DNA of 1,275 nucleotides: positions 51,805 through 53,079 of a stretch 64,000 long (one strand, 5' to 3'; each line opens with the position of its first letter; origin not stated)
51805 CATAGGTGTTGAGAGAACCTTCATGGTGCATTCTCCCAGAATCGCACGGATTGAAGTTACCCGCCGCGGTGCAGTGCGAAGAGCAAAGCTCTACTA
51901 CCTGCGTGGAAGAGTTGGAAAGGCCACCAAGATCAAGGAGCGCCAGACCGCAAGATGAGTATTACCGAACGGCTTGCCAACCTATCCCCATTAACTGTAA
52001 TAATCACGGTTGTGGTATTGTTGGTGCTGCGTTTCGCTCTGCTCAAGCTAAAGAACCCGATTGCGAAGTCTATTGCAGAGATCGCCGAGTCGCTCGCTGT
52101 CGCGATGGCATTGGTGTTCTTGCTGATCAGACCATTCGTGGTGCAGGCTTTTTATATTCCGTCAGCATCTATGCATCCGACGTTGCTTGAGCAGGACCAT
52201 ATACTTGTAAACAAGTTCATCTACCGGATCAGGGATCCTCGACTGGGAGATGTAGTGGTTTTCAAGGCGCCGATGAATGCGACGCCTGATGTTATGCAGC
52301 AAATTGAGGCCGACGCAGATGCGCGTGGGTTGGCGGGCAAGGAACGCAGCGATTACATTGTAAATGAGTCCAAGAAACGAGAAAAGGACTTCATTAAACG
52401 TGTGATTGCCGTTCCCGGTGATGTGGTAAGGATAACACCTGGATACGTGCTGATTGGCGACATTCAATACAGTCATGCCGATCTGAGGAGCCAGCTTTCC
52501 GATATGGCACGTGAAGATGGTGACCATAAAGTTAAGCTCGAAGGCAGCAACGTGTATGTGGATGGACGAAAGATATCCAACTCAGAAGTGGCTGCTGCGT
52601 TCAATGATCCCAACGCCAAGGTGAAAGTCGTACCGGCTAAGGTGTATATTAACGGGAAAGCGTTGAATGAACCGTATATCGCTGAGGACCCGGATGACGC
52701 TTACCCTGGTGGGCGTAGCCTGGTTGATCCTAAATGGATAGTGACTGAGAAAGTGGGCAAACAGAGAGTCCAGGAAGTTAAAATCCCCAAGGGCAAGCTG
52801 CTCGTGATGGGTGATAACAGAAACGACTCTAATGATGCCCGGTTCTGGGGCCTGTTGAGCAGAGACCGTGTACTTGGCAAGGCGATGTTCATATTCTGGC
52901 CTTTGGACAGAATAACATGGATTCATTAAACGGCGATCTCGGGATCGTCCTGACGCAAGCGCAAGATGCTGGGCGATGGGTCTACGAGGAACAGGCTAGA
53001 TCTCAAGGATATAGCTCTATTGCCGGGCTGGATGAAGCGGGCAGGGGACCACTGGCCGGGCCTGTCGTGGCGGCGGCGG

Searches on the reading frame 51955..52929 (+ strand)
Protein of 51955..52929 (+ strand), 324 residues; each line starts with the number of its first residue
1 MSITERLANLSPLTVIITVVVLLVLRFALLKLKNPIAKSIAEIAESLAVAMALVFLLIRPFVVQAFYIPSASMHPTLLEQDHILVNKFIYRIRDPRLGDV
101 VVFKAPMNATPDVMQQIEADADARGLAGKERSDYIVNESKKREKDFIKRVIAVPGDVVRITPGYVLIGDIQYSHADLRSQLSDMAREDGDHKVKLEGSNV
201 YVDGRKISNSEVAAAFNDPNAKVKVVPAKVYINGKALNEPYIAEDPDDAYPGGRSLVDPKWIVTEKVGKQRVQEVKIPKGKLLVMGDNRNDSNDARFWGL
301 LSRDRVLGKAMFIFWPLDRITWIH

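Call 12: search_protein_families(library=ncbifam, proteins=[window:51955-52929:+], max_evalue=0.00001)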
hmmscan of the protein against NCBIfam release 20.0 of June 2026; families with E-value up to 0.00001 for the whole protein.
window:51955-52929:+ (324 aa): 4 families
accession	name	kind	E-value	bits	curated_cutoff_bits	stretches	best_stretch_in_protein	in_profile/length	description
TIGR02227.1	sigpep_I_bact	equivalog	2.7e-44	150.9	47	2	48-175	5-99/162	signal peptidase I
NF008114.0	PRK10861.1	equivalog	3.1e-23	82.6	277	2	42-113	62-144/324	signal peptidase I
TIGR02754.1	sod_Ni_protease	equivalog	2.1e-09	37.8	63.25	0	71-117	6-52/90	nickel-type superoxide dismutase maturation protease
TIGR02771.1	TraF_Ti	equivalog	2.2e-09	37.1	100.25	0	271-314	127-169/171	conjugative transfer signal peptidase TraF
